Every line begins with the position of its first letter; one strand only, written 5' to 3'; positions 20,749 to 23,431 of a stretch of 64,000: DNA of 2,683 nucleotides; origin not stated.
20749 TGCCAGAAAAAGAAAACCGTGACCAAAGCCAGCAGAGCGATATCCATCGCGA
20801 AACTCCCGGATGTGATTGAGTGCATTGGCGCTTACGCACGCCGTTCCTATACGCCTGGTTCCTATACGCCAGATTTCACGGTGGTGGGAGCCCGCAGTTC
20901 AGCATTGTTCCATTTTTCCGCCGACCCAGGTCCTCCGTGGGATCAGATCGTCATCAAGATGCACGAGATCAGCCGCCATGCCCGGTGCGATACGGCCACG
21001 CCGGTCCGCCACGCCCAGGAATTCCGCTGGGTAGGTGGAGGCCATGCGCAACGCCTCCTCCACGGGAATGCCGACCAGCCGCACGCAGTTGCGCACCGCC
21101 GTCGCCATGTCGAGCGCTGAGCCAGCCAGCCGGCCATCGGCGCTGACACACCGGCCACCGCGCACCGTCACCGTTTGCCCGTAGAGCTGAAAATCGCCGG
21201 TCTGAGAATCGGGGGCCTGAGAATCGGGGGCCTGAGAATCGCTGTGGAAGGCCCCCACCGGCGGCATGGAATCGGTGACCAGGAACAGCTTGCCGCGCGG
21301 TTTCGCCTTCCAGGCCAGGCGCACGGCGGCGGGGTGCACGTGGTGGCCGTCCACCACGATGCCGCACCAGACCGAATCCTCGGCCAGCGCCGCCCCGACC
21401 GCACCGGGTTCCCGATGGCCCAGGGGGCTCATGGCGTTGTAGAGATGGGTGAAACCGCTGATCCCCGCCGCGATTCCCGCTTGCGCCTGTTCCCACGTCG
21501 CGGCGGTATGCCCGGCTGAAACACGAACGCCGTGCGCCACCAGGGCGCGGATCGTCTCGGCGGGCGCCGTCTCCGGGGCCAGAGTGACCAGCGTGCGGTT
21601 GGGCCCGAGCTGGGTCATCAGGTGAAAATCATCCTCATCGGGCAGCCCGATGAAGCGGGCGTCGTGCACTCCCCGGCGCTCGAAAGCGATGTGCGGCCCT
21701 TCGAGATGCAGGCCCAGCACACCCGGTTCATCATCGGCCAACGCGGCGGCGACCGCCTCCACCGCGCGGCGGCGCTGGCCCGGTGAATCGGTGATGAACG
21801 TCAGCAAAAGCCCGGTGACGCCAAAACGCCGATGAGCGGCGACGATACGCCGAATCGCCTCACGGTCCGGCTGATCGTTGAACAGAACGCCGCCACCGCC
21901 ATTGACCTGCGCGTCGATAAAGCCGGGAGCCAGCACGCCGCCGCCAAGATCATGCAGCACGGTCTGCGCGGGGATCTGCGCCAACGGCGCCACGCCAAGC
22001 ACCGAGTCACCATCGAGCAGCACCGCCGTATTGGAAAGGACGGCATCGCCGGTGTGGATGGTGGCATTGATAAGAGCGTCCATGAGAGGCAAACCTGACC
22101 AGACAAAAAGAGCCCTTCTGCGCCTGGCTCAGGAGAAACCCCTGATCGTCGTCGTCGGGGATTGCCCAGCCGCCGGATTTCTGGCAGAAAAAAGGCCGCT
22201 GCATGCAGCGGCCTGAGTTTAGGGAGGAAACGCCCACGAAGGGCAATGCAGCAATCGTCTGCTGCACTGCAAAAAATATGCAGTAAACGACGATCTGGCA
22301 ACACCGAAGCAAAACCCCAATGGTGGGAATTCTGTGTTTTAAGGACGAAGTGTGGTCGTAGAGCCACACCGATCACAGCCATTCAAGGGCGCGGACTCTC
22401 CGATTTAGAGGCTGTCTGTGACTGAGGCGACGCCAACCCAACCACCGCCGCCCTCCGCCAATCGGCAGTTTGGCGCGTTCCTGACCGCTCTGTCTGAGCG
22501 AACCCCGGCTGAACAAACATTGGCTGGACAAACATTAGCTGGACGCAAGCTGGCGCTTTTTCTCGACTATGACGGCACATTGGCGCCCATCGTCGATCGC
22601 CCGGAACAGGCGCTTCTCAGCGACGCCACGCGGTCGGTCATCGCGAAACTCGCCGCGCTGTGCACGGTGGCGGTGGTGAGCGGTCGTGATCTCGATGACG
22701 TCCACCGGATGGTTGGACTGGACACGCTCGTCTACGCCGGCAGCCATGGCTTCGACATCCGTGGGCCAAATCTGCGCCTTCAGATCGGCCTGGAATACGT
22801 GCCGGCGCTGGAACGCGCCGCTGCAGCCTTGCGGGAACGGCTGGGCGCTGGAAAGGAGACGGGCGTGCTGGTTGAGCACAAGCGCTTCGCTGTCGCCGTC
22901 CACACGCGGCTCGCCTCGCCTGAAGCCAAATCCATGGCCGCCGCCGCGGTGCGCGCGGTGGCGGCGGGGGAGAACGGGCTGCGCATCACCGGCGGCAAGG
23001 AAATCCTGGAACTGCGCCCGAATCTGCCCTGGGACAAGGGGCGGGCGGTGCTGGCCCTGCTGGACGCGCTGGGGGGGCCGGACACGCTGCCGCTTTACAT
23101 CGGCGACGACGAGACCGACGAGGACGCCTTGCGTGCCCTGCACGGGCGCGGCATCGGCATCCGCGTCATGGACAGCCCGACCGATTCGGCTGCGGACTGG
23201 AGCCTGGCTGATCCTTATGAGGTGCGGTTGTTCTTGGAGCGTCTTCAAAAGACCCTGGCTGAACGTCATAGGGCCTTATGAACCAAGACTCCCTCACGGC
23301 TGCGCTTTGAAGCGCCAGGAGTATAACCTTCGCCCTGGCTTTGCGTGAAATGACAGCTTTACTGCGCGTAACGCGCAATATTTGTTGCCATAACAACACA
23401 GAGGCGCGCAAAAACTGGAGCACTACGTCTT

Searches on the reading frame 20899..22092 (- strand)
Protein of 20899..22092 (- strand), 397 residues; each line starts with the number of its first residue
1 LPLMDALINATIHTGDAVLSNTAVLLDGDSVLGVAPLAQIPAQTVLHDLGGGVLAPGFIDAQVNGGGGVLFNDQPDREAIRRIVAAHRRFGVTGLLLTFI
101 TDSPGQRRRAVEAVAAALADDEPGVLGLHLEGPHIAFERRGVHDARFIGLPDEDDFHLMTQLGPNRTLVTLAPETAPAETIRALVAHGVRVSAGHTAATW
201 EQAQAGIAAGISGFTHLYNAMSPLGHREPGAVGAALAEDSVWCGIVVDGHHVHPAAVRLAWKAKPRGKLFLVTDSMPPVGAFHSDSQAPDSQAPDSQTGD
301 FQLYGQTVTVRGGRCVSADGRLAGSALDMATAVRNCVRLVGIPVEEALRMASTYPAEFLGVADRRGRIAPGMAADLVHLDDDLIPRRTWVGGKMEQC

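Call 35: search_protein_families(library=pfam, proteins=[window:20899-22092:-], max_evalue=0.001)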
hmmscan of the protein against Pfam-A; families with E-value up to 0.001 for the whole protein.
window:20899-22092:- (397 aa): 3 families
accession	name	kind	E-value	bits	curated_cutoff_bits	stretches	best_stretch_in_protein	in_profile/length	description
PF01979.26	Amidohydro_1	-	5e-23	82.3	25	1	54-393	2-343/345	Amidohydrolase family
PF07969.17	Amidohydro_3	-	3.2e-11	43.8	29.7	1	342-384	407-449/472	Amidohydrolase family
PF22643.2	NagA_N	-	1.1e-08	35.5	27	1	4-53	1-50/51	NagA composite domain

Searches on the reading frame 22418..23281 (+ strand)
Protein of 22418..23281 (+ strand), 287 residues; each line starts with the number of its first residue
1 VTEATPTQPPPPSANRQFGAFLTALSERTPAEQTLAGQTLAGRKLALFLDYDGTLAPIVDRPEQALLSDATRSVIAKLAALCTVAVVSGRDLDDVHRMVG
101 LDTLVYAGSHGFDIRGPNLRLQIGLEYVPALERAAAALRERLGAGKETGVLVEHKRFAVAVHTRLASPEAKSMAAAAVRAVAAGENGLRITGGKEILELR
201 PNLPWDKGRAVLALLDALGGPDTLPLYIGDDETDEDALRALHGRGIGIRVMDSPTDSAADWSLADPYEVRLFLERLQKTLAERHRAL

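Call 35: search_protein_families(library=pfam, proteins=[window:22418-23281:+], max_evalue=0.001)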
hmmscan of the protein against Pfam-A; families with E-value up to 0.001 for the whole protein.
window:22418-23281:+ (287 aa): 1 family
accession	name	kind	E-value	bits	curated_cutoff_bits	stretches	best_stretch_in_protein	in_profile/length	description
PF02358.22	Trehalose_PPase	-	4.3e-46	157.4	27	1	48-265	1-233/235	Trehalose-phosphatase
